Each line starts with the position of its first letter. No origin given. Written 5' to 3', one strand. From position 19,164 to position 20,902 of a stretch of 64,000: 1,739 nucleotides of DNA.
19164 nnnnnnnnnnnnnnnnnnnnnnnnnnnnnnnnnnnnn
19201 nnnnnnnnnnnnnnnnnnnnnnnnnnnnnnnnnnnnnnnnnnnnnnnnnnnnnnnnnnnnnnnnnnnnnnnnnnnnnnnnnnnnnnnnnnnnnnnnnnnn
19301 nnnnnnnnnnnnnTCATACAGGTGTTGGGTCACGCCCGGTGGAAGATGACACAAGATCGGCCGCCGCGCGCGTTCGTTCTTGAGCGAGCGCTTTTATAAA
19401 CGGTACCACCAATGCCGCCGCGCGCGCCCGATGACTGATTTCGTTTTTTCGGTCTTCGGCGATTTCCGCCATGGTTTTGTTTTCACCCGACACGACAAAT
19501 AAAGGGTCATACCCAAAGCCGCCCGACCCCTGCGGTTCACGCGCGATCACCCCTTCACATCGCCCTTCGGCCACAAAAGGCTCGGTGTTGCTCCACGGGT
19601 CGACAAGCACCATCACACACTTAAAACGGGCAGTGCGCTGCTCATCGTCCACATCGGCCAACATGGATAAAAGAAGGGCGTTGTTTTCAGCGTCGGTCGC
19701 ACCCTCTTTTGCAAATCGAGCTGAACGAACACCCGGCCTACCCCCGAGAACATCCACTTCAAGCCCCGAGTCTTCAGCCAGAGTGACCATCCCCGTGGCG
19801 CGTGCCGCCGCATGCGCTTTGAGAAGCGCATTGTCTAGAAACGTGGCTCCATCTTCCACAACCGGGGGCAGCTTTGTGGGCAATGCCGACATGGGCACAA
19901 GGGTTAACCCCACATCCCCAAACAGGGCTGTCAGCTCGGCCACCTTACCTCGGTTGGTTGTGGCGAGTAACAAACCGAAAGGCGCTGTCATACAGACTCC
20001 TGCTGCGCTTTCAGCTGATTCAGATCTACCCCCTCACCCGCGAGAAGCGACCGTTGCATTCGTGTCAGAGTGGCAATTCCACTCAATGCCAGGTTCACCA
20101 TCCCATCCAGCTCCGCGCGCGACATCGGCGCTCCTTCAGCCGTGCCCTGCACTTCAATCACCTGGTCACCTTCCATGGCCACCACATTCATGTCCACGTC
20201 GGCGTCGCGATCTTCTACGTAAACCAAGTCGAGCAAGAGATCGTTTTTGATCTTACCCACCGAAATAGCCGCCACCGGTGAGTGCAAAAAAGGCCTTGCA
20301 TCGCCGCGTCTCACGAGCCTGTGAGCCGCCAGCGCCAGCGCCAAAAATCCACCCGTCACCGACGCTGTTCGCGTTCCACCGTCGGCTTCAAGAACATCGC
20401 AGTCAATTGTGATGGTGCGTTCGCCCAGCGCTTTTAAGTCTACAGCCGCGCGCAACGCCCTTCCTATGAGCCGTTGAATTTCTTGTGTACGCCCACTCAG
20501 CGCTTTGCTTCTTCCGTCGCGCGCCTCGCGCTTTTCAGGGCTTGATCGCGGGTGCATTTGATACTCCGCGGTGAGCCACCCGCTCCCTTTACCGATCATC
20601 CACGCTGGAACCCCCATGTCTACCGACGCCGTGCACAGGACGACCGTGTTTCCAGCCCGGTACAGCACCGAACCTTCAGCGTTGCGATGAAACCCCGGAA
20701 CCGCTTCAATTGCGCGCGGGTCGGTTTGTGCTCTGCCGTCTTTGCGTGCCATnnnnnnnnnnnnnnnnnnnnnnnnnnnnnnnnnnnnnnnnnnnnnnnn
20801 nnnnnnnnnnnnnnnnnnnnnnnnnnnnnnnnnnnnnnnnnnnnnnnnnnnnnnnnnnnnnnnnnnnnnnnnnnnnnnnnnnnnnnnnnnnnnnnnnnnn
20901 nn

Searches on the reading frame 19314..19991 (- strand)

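Call 46: search_protein_families(library=pfam, proteins=[window:19314-19991:-], max_evalue=0.00001)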
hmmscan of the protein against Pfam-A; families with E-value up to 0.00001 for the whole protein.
window:19314-19991:- (225 aa): 1 family
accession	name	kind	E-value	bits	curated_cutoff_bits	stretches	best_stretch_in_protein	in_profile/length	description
PF01725.21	Ham1p_like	-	1.7e-62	211.1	22.5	1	7-195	1-183/186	Ham1 family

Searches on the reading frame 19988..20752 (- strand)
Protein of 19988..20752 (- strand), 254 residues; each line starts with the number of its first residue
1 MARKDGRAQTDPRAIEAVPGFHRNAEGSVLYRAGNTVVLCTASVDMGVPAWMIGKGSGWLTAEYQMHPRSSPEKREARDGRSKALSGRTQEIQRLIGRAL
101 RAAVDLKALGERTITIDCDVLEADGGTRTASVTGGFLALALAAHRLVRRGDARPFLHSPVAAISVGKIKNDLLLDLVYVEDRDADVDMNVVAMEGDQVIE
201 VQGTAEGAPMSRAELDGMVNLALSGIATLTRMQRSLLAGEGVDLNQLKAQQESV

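Call 46: search_protein_families(library=pfam, proteins=[window:19988-20752:-], max_evalue=0.00001)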
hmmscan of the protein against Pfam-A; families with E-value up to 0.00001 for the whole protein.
window:19988-20752:- (254 aa): 2 families
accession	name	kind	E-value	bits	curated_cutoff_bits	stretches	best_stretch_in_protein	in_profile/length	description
PF01138.27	RNase_PH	-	2.5e-26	93.1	25.5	1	13-142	3-127/130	3' exoribonuclease family, domain 1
PF03725.20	RNase_PH_C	-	4e-12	46.4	20.8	1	159-224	2-66/67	3' exoribonuclease family, domain 2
